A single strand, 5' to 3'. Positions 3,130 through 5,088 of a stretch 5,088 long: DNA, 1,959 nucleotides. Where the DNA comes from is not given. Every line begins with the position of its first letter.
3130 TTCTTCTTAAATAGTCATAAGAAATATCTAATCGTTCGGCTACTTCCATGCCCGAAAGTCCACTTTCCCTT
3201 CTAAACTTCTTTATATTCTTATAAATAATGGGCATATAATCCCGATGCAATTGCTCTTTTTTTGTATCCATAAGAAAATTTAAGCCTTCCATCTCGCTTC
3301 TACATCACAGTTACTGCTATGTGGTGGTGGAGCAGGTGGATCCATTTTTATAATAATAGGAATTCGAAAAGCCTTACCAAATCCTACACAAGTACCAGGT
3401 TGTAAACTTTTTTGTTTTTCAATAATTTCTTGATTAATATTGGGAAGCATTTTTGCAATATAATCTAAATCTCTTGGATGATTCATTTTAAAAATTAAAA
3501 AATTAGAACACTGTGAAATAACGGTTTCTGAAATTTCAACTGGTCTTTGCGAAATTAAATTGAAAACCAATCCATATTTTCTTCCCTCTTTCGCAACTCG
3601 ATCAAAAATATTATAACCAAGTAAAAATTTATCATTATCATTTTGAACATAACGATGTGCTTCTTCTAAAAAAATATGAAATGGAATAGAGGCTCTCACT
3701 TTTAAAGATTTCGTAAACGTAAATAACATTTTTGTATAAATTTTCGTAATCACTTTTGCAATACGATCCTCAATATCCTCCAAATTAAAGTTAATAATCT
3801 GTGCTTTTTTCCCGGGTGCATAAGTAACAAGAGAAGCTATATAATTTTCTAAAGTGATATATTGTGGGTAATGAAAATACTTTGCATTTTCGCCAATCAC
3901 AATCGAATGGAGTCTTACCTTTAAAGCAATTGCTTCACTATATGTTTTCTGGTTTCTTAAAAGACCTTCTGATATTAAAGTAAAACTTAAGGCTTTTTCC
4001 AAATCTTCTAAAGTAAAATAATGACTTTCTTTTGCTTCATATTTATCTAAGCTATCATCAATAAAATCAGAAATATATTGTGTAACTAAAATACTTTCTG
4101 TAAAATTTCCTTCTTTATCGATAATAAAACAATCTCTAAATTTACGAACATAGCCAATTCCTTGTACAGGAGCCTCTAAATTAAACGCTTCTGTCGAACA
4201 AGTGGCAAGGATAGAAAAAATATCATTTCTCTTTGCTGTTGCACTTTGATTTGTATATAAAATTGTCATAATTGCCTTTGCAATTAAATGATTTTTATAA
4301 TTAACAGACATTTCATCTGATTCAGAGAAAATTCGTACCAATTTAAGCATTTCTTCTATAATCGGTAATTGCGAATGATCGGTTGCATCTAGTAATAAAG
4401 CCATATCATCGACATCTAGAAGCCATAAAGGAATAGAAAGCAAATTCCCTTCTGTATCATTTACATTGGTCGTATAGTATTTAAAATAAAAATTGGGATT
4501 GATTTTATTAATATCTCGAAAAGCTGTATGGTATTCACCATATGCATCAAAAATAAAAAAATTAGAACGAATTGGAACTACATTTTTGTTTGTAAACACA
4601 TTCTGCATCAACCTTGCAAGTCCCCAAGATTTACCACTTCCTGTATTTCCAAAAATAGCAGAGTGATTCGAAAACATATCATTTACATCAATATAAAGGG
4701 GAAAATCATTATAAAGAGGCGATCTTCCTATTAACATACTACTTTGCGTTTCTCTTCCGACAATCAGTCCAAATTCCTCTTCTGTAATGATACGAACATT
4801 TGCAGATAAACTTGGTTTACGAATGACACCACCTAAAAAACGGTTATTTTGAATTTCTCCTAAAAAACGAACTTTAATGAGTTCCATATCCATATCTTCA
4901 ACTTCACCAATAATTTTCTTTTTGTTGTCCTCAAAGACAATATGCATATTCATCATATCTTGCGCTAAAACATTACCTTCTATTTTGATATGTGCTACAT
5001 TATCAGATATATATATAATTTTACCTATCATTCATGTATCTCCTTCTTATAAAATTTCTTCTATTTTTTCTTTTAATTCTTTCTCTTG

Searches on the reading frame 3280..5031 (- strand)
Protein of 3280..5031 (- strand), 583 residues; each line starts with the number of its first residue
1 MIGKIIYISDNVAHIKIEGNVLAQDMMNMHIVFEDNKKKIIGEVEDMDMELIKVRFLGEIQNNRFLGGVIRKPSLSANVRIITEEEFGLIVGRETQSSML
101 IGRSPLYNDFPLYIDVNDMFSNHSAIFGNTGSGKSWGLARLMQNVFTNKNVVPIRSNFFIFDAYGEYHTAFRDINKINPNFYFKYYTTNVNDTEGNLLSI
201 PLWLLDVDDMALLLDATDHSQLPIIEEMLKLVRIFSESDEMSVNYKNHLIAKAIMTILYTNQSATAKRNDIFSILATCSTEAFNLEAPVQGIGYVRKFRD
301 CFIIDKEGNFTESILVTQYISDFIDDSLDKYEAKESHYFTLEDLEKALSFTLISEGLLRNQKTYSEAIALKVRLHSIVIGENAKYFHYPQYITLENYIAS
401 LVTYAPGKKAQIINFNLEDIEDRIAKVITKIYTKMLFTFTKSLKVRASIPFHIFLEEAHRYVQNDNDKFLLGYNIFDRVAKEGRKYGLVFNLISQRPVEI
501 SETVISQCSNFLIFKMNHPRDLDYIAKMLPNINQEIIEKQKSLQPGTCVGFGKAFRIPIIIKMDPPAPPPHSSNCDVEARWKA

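Call 4: search_protein_families(library=pfam, proteins=[window:3280-5031:-], max_evalue=0.1)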
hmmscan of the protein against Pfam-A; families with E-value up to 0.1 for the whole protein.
window:3280-5031:- (583 aa): 4 families
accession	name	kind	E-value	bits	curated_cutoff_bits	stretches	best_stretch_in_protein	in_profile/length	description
PF01935.23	DUF87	-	1.5e-21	77.9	23.2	1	102-236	4-126/220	Helicase HerA, central domain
PF01580.24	FtsK_SpoIIIE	-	7.6e-05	22.7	24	1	97-149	16-67/221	FtsK/SpoIIIE family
PF10412.15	TrwB_AAD_bind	-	0.001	18.5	20.5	1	121-173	15-61/387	Type IV secretion-system coupling protein DNA-binding domain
PF12846.13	AAA_10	-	0.027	13.9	27.5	0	121-166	21-60/362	AAA-like domain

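Call 5: search_protein_families(library=padloc, proteins=[window:3280-5031:-], max_evalue=0.1)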
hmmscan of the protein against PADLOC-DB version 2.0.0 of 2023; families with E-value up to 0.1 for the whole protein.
window:3280-5031:- (583 aa): 16 families
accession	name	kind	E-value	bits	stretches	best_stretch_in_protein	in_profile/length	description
PDLC04102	HerA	-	4e-106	353.9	1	49-581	87-637/654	-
PDLC04105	HerA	-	1.2e-67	226.9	2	389-582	358-554/576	-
PDLC04098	HerA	-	2.6e-56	189.5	1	59-581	111-666/686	-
PDLC04106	HerA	-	3e-54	182.7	2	404-582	465-647/667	-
PDLC04097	HerA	-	7.9e-53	178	1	5-576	47-606/618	-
PDLC02188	HerA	-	1.2e-46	157.7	1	48-582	69-561/578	-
PDLC02185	HerA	-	2.9e-46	156.4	2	430-582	430-580/585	-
PDLC04103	HerA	-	8.6e-43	144.5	2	391-582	382-575/579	-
PDLC04100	HerA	-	9.5e-43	144.7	2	447-582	437-573/580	-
PDLC04104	HerA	-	2.6e-31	106.7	2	388-582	159-355/379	-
PDLC04140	mad8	-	1.3e-18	65.6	1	110-565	18-301/314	mads_8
PDLC04101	HerA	-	1.6e-15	54.7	1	64-220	106-259/400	-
PDLC04107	HerA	-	1.6e-13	48.4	1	98-220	146-264/306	-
PDLC01055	HerA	-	1.1e-12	45.5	2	63-173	99-205/532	Type III coevolved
PDLC04099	HerA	-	1.7e-09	35.3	1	45-169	82-212/214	-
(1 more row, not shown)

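Call 6: find_encoding_contigs(protein=window:3280-5031:-, flank=10000, max_places=8)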
Protein window:3280-5031:- (583 aa): 22 contigs read that carry it; 7 places shown.
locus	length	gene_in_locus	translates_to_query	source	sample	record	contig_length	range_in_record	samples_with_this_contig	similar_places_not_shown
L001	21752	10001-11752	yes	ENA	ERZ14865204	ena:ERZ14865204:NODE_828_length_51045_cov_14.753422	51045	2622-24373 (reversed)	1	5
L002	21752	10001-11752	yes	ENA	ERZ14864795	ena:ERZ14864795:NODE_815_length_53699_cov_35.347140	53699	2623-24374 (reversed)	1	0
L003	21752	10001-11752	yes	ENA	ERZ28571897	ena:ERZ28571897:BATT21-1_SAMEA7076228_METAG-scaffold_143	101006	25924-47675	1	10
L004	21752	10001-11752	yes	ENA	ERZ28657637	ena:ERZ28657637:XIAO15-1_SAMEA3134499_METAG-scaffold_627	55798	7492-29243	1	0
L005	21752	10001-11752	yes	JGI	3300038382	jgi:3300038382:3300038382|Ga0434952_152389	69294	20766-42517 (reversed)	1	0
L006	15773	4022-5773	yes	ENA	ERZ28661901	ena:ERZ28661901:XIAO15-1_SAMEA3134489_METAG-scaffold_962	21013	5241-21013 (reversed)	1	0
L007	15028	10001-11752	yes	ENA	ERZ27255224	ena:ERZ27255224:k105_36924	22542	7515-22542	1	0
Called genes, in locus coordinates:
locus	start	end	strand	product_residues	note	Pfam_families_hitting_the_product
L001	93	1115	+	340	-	PF00078:RVT_1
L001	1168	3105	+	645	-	-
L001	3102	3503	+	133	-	-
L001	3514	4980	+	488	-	PF13203:DUF2201_N, PF09967:DUF2201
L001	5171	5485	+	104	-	-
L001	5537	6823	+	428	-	PF00512:HisKA, PF02518:HATPase_c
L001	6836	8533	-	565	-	PF00753:Lactamase_B, PF23023:Anti-Pycsar_Apyc1 (weak), PF12706:Lactamase_B_2 (weak), PF22505:RNase_J_b_CASP, PF07521:RMMBL, PF17770:RNase_J_C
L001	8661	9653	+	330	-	PF13614:AAA_31 (faint), PF02881:SRP54_N, PF25199:nSTAND_NTPase5 (faint), PF03308:MeaB (faint), PF13604:AAA_30 (weak), PF00448:SRP54, PF09848:SLFN-g3_helicase (weak), PF13207:AAA_17 (weak)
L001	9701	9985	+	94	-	PF04297:UPF0122, PF04545:Sigma70_r4 (weak)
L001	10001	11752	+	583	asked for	PF01935:DUF87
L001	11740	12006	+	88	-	-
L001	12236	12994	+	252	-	PF01381:HTH_3, PF12844:HTH_19, PF13443:HTH_26 (faint), PF01928:CYTH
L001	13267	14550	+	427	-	PF13218:DUF4026_N, PF22789:DUF4026_C, PF10077:DUF2314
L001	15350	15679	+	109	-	-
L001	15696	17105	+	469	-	-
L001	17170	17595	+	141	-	PF04138:GtrA_DPMS_TM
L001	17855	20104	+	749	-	PF04464:Glyphos_transf, PF00534:Glycos_transf_1 (weak)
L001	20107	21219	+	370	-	-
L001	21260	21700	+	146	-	PF01467:CTP_transf_like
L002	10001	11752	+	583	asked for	PF01935:DUF87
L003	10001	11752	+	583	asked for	PF01935:DUF87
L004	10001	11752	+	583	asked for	PF01935:DUF87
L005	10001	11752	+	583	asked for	PF01935:DUF87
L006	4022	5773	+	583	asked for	PF01935:DUF87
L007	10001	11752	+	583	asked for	PF01935:DUF87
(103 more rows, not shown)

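Call 9: find_related_loci(query=window:3280-5031:-, collection=genome_contigs, flank=10000)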
Query window:3280-5031:- (583 aa) in genome_contigs; peptide patterns used: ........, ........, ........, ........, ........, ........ (x = any residue, [..] = any of these).
358 stretches matched a pattern; 277 encode a relative of the query (tblastn E <= 1e-3); the best 80 are kept; 80 distinct loci.
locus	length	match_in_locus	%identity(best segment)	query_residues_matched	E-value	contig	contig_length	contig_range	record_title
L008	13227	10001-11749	97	1-583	0e+0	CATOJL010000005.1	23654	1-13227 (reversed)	MAG TPA_asm: uncultured Bacilli bacterium isolate MGG29184_1680015487 genome assembly, contig: SRR9205167_1807, whole ge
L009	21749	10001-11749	96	1-583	0e+0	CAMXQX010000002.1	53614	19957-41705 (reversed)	MAG TPA_asm: uncultured Firmicutes bacterium isolate SRR14920958_bin.20_metawrap_v1.3_MAG genome assembly, contig: NODE.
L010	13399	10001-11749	89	1-583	0e+0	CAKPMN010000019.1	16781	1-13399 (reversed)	MAG: uncultured Bacilli bacterium isolate REFINED_METABAT215_TOP10_CONTIGS_1500_ASSEMBLY_K77_MERGED__Hadza_PheChl_Fiber-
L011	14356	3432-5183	79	1-583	0e+0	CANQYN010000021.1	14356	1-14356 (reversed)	MAG: uncultured Bacilli bacterium isolate Lapin-015__bin54 genome assembly, contig: Lapin-015__NODE_4142_length_14356_co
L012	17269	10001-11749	78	1-583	0e+0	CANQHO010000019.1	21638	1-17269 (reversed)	MAG: uncultured Bacilli bacterium isolate Lapin-028__bin82 genome assembly, contig: Lapin-028__NODE_2636_length_21638_co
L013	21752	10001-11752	77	1-583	0e+0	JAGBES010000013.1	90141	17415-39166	MAG: Bacilli bacterium isolate RGIG9051 Water_deer_Rectum-4__c887, whole genome shotgun sequence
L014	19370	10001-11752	75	1-583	0e+0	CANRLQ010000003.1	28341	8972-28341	MAG: uncultured Bacilli bacterium isolate Lapin-011__bin79 genome assembly, contig: Lapin-011__NODE_1551_length_28341_co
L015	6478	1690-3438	77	1-582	0e+0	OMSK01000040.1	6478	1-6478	uncultured Firmicutes bacterium isolate RUG832 genome assembly, contig: k87_19603109, whole genome shotgun sequence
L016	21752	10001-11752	76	1-583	0e+0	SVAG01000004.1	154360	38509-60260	MAG: Lactobacillales bacterium isolate SIG196 NODE_2011_length_154360_cov_6.305875, whole genome shotgun sequence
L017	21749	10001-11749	78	1-583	0e+0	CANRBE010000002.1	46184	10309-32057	MAG: uncultured Bacilli bacterium isolate Lapin-028__bin9 genome assembly, contig: Lapin-028__NODE_759_length_46184_cov_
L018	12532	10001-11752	73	1-583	0e+0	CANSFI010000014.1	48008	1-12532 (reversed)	MAG TPA_asm: uncultured Tenericutes bacterium isolate SRR15730532_bin.52_metawrap_v1.3_MAG genome assembly, contig: NODE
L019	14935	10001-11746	73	1-581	0e+0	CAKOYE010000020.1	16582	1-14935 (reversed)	MAG: uncultured Bacilli bacterium isolate REFINED_METABAT215_TOP10_CONTIGS_1500_ASSEMBLY_K77_MERGED__Hadza_PheChl_Fiber-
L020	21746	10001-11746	72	1-581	0e+0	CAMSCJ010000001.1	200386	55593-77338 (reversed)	MAG TPA_asm: uncultured Tenericutes bacterium isolate ERR9465718_bin.35_metawrap_v1.3_MAG genome assembly, contig: NODE.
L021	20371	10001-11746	73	1-581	0e+0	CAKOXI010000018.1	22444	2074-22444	MAG: uncultured Bacilli bacterium isolate REFINED_METABAT215_TOP10_CONTIGS_1500_ASSEMBLY_K77_MERGED__Hadza_MoBio_hadza-E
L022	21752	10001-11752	72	1-583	0e+0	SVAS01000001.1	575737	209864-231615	MAG: Bacillota bacterium isolate SIG208 NODE_21_length_575737_cov_13.617184, whole genome shotgun sequence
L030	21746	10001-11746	70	1-582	0e+0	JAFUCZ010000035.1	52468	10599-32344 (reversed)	MAG: Bacilli bacterium isolate RGIG4382 Roe_deer_Jejunum.Co__c449415, whole genome shotgun sequence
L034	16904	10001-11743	70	1-581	0e+0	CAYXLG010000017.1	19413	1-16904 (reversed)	MAG TPA_asm: uncultured Muribaculaceae bacterium isolate SRP192927_co8_203 genome assembly, contig: NODE_2285_length_194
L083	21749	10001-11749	60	1-583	0e+0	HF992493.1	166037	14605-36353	Mycoplasma sp. CAG:877 genomic scaffold, scf27, whole genome shotgun sequence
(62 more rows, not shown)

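Call 14: search_protein_families(library=ncbifam, proteins=[window:3280-5031:-, L001:9701-9985:+, L001:8661-9653:+], max_evalue=0.01)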
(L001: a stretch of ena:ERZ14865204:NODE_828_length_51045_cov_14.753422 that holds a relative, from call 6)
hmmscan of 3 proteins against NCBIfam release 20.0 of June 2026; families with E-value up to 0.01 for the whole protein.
window:3280-5031:- (583 aa): 7 families
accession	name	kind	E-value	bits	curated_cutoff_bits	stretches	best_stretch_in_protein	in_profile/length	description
NF042944.1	HerA_antiphage_2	equivalog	3.7e-50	171.2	850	1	46-582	59-561/576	anti-phage-associated helicase HerA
NF042943.1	HerA_antiphage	equivalog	8.1e-43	146.8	800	2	431-579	419-564/566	anti-phage-associated helicase HerA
NF040937.1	HerA_Thermprot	equivalog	1.1e-28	99.9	800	2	415-582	312-480/487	DNA double-strand break repair helicase HerA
NF040819.1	helicase_HerA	equivalog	3.8e-24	85.1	970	2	438-563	392-514/561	DNA double-strand break repair helicase HerA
NF053655.1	CedD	equivalog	9.4e-14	51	600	2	430-563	398-525/527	DNA-translocating ATPase CedD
NF033849.1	ser_rich_anae_1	subfamily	1.3e-12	46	650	1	429-527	998-1101/1163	serine-rich protein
TIGR00929.1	VirB4_CagE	subfamily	0.0024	16.2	643.1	0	410-527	599-712/792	VirB4 family type IV secretion/conjugal transfer ATPase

L001:9701-9985:+ (94 aa): 13 families
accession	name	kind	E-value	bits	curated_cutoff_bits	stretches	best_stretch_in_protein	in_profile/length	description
NF045758.2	YlxM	equivalog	1.7e-22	79.3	80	1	2-73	1-72/72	YlxM family DNA-binding protein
NF001072.0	PRK00118.2-2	equivalog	1.2e-14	54.6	97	1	1-91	1-89/111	putative DNA-binding protein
NF001073.0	PRK00118.2-3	equivalog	2.8e-14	53.5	128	1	2-93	5-99/99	putative DNA-binding protein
NF001068.0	PRK00118.1-4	equivalog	1.1e-13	51.8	125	1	1-75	3-77/113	putative DNA-binding protein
NF001070.0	PRK00118.1-6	equivalog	3.9e-13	49.6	117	1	2-90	3-89/110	putative DNA-binding protein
NF001075.0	PRK00118.2-6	equivalog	7.7e-12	45.6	151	1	1-86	9-94/114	putative DNA-binding protein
NF001071.0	PRK00118.2-1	equivalog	1.2e-11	45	160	1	5-83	6-84/117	putative DNA-binding protein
NF001066.0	PRK00118.1-1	equivalog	4.3e-11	43.2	147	1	2-73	4-75/110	putative DNA-binding protein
NF001069.0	PRK00118.1-5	equivalog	6e-11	42.7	194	1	2-85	3-86/110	putative DNA-binding protein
NF001074.0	PRK00118.2-4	equivalog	2.4e-10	40.7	186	1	1-75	1-75/110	putative DNA-binding protein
NF001067.0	PRK00118.1-2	equivalog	2.6e-10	40.7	156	1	3-82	8-87/110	putative DNA-binding protein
TIGR02937.1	sigma70-ECF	superfamily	3.3e-07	30.1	42.9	1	18-61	118-161/165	sigma-70 family RNA polymerase sigma factor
NF048019.1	IS256_Zn_var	equivalog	0.0046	16.2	150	1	20-61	36-77/304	IS256 family transposase, variant Zn-binding type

L001:8661-9653:+ (330 aa): 31 families (the best 25 are shown)
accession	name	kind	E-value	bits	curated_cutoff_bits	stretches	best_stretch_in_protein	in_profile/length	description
TIGR00064.1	ftsY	equivalog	1.2e-109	365.9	260.7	1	48-321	1-279/279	signal recognition particle-docking protein FtsY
TIGR00959.1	ffh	equivalog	2.7e-66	224.2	473.2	1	36-315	13-288/428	signal recognition particle protein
TIGR01425.1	SRP54_euk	equivalog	9.7e-51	173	576.25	1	39-320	16-293/428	signal recognition particle protein SRP54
TIGR03499.1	FlhF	equivalog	9.6e-24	84.8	174.15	1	13-213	98-286/286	flagellar biosynthesis GTPase FlhF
NF009368.0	PRK12726.1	equivalog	1.5e-17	63.9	832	1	18-303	109-379/407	flagellar biosynthesis regulator FlhF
NF009366.0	PRK12723.1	equivalog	1.9e-17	63.5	585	1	26-302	83-348/388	flagellar biosynthesis regulator FlhF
NF009367.0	PRK12724.1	equivalog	8.6e-16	57.8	718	1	32-301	138-394/433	flagellar biosynthesis regulator FlhF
NF005230.0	PRK06731.1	equivalog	1e-15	57.8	553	1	84-298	51-254/281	flagellar biosynthesis regulator FlhF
NF011312.0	PRK14723.1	equivalog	1.3e-13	50.4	951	1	123-304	186-361/768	flagellar biosynthesis regulator FlhF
NF011310.0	PRK14721.1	equivalog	6.9e-12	45.3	725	1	123-309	192-370/423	flagellar biosynthesis regulator FlhF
NF011311.0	PRK14722.1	equivalog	8.4e-12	44.8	777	1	34-306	56-321/374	flagellar biosynthesis regulator FlhF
TIGR00073.1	hypB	equivalog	5.2e-06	26.1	121.2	1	113-215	21-122/217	hydrogenase nickel incorporation protein HypB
NF041546.1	ParA_partition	equivalog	2.3e-05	24.1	180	1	132-219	10-92/203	ParA family partition ATPase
TIGR04291.1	arsen_driv_ArsA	equivalog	5.5e-05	22.1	650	1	122-159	3-40/565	arsenical pump-driving ATPase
TIGR03574.1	selen_PSTK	equivalog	0.00013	21.5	290.5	1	125-253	2-118/249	L-seryl-tRNA(Sec) kinase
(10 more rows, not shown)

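Call 15: search_solved_structures(query=window:3280-5031:-, max_evalue=0.001, show_alignments=1)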
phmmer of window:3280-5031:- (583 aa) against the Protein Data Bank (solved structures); distinct sequences matched with E-value up to 0.001: 9.
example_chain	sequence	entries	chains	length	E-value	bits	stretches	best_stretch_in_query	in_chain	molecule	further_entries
9c1m_M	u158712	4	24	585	3.2e-39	138.4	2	419-582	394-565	ATP-binding protein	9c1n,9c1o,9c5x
8xau_A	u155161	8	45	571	8.6e-35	123.8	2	391-581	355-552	ATP-binding protein | HerA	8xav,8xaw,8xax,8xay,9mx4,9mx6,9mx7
8wiv_A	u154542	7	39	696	1.9e-33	119.4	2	420-582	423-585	Helicase HerA central domain-containing protein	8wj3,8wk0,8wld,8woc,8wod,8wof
8ziq_M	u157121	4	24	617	3.8e-31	111.7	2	402-581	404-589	HerA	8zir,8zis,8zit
8yho_A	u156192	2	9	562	1.2e-28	103.6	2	413-562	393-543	DUF87 domain-containing protein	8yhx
8j4u_M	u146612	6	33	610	9.8e-26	93.9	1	429-581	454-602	Nucleoside triphosphate hydrolase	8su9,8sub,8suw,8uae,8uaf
4d2i_A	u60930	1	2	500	5.5e-25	91.4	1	421-582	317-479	HERA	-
9x1l_A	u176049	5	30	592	3.5e-19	72.2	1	449-563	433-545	DNA helicase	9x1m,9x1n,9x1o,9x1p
8wet_A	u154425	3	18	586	5.6e-07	32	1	429-525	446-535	TdpA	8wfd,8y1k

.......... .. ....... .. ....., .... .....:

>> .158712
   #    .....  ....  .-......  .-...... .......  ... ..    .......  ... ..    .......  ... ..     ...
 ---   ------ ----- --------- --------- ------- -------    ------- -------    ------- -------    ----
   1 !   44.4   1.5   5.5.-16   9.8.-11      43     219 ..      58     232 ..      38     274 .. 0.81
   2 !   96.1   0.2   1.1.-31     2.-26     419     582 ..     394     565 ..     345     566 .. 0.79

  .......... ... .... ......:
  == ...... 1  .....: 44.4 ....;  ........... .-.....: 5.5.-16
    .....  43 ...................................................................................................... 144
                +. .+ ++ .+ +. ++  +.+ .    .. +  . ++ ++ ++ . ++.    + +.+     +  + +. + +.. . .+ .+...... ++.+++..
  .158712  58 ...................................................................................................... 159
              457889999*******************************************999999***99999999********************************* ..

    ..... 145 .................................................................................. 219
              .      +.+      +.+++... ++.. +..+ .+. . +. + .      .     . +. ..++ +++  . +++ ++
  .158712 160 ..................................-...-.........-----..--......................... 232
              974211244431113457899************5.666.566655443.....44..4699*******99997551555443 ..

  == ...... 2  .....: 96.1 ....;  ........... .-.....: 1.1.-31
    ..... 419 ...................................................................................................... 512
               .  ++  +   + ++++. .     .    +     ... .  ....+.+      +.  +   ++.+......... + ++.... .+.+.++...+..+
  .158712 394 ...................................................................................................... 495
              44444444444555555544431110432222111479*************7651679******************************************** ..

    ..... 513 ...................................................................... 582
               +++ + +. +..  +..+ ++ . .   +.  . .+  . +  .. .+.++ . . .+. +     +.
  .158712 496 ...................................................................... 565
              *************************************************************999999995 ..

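Call 32: search_protein_representatives(protein=window:3280-5031:-)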
Query: 583 residues. Proteins with E-value up to 0.001 (for the whole library): 4634; up to 1e-10: 1834; up to 1e-30: 222. The best 150 are listed.
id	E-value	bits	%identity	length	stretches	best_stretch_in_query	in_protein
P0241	9.9e-234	793.7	59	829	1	2-581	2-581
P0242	9.2e-227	770.7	56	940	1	1-581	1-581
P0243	2.3e-170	584.6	47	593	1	23-581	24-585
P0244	3.1e-168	577.5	46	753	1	2-582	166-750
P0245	2.7e-158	544.7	44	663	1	1-581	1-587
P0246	1.8e-149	515.6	42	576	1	2-582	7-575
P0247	3.4e-143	494.9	41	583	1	2-581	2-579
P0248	1.6e-140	486.0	40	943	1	3-582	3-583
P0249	4.0e-137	474.8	40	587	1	1-581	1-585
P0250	1.7e-131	456.3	60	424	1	255-582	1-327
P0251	1.4e-113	397.1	48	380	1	206-581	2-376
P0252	7.9e-109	381.4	36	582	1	1-581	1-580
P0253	1.3e-100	354.3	37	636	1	33-581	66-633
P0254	1.8e-99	350.6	65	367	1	349-582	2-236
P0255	1.1e-95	338.0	33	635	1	31-581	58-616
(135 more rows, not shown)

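Call 33: find_encoding_contigs(protein=P0247, flank=6000, max_places=3)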
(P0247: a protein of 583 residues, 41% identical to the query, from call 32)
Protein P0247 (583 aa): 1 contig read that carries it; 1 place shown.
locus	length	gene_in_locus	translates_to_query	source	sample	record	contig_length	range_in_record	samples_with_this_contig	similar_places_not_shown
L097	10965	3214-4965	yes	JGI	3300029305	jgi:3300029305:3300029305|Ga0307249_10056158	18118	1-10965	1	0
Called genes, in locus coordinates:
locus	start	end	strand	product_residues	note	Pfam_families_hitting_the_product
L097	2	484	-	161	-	?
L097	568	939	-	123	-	-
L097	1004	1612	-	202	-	PF14804:Jag_N, PF13083:KH_KhpA-B, PF01424:R3H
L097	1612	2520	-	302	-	PF02096:60KD_IMP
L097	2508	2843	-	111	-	PF00825:Ribonuclease_P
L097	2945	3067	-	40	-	PF00468:Ribosomal_L34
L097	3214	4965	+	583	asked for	PF01935:DUF87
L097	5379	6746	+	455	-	PF11638:DnaA_N (weak), PF13401:AAA_22 (faint), PF01695:IstB_IS21, PF00308:Bac_DnaA, PF00004:AAA (weak), PF13173:AAA_14 (weak), PF13479:AAA_24 (weak), PF08299:Bac_DnaA_C, +1 more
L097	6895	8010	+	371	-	PF00712:DNA_pol3_beta, PF02767:DNA_pol3_beta_2, PF02768:DNA_pol3_beta_3, PF00712:DNA_pol3_beta (weak)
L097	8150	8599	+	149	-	PF06338:ComK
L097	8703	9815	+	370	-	PF02463:SMC_N, PF13175:AAA_15 (faint), PF13476:AAA_23, PF13304:AAA_21 (faint)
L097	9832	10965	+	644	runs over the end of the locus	PF02518:HATPase_c, PF00204:DNA_gyraseB, PF01751:Toprim, PF00986:DNA_gyraseB_C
